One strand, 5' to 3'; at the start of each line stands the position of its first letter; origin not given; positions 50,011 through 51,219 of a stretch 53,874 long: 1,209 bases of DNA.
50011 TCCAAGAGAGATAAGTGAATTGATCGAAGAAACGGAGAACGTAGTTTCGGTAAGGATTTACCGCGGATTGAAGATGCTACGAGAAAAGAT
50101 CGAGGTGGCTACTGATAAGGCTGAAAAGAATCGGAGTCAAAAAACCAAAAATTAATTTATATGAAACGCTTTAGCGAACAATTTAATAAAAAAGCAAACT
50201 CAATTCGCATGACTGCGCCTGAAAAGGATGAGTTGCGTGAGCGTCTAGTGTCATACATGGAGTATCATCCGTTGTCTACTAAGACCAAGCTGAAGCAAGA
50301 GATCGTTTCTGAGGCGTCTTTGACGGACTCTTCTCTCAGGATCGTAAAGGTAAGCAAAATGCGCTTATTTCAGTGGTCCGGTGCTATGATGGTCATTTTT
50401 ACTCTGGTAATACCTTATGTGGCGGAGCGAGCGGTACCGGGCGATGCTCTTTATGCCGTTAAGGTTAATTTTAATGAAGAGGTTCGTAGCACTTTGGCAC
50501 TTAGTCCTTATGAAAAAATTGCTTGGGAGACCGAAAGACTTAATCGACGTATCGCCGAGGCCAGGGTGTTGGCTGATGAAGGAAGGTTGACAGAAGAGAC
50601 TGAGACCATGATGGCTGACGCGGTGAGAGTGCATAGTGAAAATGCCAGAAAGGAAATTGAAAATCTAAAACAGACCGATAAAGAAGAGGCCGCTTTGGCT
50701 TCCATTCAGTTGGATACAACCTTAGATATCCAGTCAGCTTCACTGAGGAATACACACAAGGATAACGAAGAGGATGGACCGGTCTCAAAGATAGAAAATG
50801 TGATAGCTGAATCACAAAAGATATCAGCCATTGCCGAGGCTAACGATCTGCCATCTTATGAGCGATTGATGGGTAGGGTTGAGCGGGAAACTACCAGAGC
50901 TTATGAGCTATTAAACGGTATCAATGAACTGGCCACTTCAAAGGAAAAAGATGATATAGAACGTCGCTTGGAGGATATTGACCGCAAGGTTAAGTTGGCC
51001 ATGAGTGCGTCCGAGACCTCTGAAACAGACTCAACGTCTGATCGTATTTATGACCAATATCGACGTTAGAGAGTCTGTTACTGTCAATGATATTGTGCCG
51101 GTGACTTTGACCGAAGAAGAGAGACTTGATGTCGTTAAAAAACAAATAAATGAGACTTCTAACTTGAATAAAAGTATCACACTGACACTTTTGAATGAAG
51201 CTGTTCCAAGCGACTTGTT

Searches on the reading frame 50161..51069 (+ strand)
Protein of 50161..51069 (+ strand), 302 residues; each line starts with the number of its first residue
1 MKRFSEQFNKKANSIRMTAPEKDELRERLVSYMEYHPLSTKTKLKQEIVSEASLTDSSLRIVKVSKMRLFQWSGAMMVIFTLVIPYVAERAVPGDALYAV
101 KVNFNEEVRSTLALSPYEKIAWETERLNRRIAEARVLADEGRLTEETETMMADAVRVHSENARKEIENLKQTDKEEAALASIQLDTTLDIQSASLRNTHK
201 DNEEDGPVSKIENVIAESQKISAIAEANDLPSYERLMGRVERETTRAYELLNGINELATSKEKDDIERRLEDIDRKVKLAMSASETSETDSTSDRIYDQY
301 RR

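Call 11: search_protein_families(library=pfam, proteins=[window:50161-51069:+], max_evalue=0.001)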
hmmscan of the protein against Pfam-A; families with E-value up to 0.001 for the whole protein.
window:50161-51069:+ (302 aa): 1 family
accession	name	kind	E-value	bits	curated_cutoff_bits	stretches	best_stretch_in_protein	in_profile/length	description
PF18915.5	DUF5667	-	6.3e-08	33.4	27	1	91-181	2-91/99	Domain of unknown function (DUF5667)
